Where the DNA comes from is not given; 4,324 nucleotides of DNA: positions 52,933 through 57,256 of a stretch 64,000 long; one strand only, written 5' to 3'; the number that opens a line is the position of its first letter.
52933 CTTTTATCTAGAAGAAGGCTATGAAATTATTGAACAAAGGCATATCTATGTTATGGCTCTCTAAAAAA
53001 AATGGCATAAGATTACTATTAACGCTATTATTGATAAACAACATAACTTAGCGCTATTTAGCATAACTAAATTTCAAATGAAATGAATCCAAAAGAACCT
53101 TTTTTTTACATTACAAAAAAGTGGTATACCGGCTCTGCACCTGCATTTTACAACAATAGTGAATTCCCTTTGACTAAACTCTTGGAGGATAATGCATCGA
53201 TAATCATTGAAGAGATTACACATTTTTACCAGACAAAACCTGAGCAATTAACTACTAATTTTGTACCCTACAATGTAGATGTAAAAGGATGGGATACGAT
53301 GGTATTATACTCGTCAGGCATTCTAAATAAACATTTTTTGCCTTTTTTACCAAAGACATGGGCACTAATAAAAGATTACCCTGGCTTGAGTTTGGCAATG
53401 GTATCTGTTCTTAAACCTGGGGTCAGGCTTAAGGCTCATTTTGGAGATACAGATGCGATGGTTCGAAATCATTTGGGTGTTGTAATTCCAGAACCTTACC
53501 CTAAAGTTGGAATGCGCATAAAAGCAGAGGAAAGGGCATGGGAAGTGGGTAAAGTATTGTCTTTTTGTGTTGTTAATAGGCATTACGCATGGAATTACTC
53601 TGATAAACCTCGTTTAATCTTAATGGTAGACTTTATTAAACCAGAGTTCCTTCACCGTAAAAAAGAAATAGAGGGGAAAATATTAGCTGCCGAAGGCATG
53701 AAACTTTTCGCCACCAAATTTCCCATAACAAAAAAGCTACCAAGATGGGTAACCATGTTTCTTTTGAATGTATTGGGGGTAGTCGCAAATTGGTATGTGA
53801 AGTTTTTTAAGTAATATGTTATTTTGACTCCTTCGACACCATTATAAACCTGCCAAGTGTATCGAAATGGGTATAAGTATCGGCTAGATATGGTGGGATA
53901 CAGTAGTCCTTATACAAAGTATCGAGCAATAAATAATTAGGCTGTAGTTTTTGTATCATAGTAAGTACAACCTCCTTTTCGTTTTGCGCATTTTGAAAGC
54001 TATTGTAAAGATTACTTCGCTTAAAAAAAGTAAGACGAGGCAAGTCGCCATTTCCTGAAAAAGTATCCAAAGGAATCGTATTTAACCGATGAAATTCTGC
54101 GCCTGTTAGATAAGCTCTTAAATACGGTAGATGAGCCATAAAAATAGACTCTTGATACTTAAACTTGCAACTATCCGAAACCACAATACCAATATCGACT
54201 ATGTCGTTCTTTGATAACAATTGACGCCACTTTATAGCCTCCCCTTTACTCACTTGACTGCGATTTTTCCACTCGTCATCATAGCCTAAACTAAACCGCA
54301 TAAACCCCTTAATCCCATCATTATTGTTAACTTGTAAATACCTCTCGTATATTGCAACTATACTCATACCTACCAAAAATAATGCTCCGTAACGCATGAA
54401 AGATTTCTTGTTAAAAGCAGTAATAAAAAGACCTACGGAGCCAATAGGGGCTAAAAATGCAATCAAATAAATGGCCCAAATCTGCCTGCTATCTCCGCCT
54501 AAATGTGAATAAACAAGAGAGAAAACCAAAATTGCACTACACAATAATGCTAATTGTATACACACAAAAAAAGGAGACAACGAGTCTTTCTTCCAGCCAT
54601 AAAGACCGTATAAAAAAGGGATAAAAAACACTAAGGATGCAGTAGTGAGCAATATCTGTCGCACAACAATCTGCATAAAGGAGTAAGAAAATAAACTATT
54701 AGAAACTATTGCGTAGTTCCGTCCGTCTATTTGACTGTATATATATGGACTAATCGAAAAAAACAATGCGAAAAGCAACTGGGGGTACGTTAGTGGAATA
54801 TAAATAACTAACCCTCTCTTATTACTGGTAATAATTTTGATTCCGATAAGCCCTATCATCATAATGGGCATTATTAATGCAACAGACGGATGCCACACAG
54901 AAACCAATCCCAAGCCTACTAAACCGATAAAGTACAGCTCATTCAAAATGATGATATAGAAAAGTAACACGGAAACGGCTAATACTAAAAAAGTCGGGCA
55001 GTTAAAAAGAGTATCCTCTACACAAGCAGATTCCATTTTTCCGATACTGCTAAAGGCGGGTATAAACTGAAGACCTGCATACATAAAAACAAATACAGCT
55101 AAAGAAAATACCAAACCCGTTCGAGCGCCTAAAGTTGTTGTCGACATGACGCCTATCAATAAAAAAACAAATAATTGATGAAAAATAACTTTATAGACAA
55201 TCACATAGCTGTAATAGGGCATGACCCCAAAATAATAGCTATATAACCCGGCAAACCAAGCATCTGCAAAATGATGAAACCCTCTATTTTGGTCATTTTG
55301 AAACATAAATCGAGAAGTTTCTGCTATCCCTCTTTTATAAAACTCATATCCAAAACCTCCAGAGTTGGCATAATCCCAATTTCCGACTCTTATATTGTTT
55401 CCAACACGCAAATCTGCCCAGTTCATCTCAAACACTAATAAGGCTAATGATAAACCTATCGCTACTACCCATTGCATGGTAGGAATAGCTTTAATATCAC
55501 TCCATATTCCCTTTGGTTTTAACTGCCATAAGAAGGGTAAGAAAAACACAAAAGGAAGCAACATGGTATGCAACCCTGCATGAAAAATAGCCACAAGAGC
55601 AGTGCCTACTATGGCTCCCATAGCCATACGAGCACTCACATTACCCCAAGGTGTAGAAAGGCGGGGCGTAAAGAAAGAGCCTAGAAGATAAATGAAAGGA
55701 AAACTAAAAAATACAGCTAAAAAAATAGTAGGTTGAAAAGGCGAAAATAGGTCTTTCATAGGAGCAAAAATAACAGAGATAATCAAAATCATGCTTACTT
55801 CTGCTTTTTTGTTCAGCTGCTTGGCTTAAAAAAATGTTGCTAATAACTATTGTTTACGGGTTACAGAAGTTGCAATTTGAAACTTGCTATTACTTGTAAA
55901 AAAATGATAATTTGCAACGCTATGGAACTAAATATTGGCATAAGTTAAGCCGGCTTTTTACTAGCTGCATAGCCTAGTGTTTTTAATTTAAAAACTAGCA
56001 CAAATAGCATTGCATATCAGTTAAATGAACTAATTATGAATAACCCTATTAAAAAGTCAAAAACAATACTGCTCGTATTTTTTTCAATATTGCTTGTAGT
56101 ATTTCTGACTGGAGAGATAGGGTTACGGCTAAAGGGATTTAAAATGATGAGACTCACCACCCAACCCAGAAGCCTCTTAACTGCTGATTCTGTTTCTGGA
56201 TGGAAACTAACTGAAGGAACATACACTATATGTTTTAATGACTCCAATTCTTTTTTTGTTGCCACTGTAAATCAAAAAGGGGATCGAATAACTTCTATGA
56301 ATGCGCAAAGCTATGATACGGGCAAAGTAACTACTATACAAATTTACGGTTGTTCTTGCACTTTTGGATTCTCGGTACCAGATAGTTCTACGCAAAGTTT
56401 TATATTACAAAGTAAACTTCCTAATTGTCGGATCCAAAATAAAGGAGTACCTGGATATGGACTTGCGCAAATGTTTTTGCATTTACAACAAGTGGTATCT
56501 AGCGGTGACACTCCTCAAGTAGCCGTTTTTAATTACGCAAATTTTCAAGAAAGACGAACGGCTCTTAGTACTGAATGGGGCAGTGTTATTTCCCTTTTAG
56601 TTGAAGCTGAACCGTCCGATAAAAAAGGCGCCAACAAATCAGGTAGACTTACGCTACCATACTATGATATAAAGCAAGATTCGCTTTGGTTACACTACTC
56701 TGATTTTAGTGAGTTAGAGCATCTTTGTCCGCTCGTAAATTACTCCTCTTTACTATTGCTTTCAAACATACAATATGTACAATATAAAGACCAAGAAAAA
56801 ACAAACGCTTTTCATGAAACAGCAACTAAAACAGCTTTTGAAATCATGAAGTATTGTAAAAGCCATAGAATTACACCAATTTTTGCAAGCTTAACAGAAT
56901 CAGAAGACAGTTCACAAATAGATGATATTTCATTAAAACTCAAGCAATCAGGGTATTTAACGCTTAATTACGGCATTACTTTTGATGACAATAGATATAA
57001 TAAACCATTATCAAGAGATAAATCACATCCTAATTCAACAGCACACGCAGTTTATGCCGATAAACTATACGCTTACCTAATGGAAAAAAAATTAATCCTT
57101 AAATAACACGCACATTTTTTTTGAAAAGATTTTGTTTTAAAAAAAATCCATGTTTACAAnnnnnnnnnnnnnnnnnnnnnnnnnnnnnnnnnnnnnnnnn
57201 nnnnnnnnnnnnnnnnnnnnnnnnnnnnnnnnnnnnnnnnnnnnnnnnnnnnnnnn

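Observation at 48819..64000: Accessory locus joining polyprenyl-phosphate glycosylation parts to four Fe(II)/2OG oxygenases and a B12-radical SAM/methyltransferase pair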

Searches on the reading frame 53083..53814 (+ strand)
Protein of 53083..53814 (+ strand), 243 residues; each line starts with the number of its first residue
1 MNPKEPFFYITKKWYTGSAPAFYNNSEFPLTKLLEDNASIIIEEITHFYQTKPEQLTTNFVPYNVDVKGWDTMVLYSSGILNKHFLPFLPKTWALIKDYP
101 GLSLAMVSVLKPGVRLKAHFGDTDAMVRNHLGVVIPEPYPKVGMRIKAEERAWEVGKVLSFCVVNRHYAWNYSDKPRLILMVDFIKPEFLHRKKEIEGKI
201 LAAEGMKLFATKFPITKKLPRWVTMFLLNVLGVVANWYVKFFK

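Call 5: search_protein_families(library=pfam, proteins=[window:53083-53814:+], max_evalue=0.01)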
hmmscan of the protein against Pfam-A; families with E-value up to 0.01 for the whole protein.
window:53083-53814:+ (243 aa): 1 family
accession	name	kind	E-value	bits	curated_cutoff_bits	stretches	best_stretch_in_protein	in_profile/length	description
PF05118.21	Asp_Arg_Hydrox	-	2.9e-30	105.6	22.6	1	35-187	1-157/157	Aspartyl/Asparaginyl beta-hydroxylase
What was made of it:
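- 53083..53814 (+): AspH-family Fe(II)/2OG hydroxylase, closest to the lipid acyl 2-hydroxylases OlsC and LpxO, with a hydrophobic C-terminus. Cassette gene. Asp_Arg_Hydrox 2.9e-30 (call 5).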

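Call 8: search_protein_families(library=ncbifam, proteins=[window:53083-53814:+], max_evalue=0.01)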
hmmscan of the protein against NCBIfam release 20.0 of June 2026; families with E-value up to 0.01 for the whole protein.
window:53083-53814:+ (243 aa): 2 families
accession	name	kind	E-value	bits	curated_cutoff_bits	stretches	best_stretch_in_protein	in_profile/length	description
NF052565.1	OrnLipAcylHsRhiz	equivalog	6.6e-31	107.4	450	1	19-187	41-213/259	ornithine lipid ester-linked acyl 2-hydroxylase OlsC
NF033391.2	lipid_A_LpxO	equivalog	3.2e-13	49.4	500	1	20-187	52-221/297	lipid A hydroxylase LpxO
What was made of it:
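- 53083..53814 (+): OlsC 107 bits against a 450-bit cutoff and LpxO 49 bits against 500 (call 8).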

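Call 46: find_encoding_contigs(protein=window:53083-53814:+, flank=3000, max_places=8)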
Protein window:53083-53814:+ (243 aa): 16 contigs read that carry it; 8 places shown.
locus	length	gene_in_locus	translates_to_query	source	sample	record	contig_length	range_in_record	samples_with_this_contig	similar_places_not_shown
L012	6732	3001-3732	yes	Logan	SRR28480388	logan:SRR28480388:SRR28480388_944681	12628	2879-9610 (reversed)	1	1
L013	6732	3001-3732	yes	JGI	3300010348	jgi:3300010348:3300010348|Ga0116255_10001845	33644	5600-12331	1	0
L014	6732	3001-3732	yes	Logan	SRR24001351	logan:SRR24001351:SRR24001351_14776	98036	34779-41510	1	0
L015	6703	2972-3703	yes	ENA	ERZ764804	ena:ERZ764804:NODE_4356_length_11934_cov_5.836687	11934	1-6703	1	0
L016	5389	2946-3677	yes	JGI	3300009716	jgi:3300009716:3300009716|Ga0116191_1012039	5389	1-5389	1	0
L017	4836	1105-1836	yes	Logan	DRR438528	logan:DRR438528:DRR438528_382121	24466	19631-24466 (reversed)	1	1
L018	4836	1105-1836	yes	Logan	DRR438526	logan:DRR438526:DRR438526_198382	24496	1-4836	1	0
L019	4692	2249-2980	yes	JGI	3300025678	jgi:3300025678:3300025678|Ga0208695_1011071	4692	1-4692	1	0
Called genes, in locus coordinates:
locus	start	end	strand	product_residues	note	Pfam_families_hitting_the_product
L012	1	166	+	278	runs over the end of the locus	PF01061:ABC2_membrane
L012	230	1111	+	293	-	-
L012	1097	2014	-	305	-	PF00535:Glycos_transf_2, PF10111:Glyco_tranf_2_2 (weak)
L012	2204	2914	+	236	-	-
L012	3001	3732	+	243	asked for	PF05118:Asp_Arg_Hydrox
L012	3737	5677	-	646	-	-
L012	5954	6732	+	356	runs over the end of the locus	-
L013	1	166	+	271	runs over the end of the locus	PF01061:ABC2_membrane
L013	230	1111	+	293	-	-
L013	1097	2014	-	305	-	PF00535:Glycos_transf_2, PF10111:Glyco_tranf_2_2 (weak)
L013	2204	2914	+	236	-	-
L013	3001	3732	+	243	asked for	PF05118:Asp_Arg_Hydrox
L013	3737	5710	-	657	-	-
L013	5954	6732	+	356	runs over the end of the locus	-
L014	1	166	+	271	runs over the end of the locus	PF01061:ABC2_membrane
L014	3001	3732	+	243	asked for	PF05118:Asp_Arg_Hydrox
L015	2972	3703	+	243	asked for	PF05118:Asp_Arg_Hydrox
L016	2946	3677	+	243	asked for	PF05118:Asp_Arg_Hydrox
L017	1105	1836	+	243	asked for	PF05118:Asp_Arg_Hydrox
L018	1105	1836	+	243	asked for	PF05118:Asp_Arg_Hydrox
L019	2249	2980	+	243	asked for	PF05118:Asp_Arg_Hydrox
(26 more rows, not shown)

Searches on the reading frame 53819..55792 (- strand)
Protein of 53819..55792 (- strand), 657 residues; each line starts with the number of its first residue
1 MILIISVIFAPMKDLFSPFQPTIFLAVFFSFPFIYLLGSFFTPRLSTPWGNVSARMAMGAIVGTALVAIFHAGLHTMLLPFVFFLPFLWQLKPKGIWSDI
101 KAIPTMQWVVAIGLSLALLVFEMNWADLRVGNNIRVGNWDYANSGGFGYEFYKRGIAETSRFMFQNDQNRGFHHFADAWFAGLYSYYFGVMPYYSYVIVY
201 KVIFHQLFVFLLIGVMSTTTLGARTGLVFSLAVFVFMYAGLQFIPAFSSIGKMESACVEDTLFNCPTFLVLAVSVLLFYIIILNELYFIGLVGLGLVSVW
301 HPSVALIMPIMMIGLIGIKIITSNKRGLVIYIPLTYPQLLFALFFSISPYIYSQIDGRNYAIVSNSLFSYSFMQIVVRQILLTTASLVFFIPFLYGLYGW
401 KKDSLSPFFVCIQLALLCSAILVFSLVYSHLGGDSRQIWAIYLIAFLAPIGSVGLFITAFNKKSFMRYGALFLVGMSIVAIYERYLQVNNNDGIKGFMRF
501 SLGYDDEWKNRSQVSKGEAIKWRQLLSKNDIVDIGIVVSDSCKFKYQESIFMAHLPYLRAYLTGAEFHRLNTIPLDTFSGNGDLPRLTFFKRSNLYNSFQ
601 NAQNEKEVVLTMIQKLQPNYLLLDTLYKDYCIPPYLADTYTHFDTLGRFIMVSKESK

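Call 5: search_protein_families(library=pfam, proteins=[window:53819-55792:-], max_evalue=0.01)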
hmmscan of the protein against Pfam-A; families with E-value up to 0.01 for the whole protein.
window:53819-55792:- (657 aa): 0 families

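Call 8: search_protein_families(library=ncbifam, proteins=[window:53819-55792:-], max_evalue=0.01)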
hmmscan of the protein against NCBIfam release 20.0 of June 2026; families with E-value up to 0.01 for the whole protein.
window:53819-55792:- (657 aa): 0 families

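Call 23: find_homologous_proteins(query=window:53819-55792:-)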
Query window:53819-55792:- (657 aa): 1 proteins with E <= 0.001 among 8000 candidates.
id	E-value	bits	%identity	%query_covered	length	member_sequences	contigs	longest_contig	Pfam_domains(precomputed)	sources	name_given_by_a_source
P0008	0.0e+0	1476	100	100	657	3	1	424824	-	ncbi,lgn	-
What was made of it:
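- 53819..55792 (-): 657-aa polytopic membrane protein. It is an orphan, and a GtrC-like role is only a guess. Cassette gene. Only its own cluster is found among 5.8e9 proteins (call 23).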

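Call 49: search_protein_families(library=pfam, proteins=[window:53819-55792:-], max_evalue=10)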
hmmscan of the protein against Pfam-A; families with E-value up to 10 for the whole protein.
window:53819-55792:- (657 aa): 0 families
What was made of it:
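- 53819..55792 (-): No Pfam hit (call 49).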

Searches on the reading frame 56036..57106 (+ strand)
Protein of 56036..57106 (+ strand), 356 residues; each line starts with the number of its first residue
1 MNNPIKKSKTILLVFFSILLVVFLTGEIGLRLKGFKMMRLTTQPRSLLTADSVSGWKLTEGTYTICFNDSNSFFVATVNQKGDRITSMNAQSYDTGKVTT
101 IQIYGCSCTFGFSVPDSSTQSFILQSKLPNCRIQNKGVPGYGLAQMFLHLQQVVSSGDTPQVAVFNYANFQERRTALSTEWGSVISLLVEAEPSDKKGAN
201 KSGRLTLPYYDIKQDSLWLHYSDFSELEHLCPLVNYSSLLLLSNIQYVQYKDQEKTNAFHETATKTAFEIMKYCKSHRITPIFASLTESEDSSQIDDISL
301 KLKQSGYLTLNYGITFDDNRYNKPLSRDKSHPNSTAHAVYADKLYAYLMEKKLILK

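Call 5: search_protein_families(library=pfam, proteins=[window:56036-57106:+], max_evalue=0.01)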
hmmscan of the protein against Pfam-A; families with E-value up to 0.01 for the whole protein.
window:56036-57106:+ (356 aa): 0 families

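Call 8: search_protein_families(library=ncbifam, proteins=[window:56036-57106:+], max_evalue=0.01)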
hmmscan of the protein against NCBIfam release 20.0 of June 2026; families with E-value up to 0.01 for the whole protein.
window:56036-57106:+ (356 aa): 1 family
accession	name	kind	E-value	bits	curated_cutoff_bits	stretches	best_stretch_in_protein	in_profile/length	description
NF047474.1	GDSL_LA_2486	hypoth_equivalog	3.6e-09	36.3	300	1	15-163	3-156/326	LA_2486 family SGNH/GDSL-type esterase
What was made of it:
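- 56036..57106 (+): 356-aa membrane-anchored protein, weakly SGNH/GDSL-like. It sits where relatives have an SDR. Cassette gene. NF047474 LA_2486-family SGNH at 3.6e-9, 36 bits against a 300-bit cutoff (call 8).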

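Call 49: search_protein_families(library=pfam, proteins=[window:56036-57106:+], max_evalue=10)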
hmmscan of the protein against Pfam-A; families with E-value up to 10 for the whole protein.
window:56036-57106:+ (356 aa): 0 families
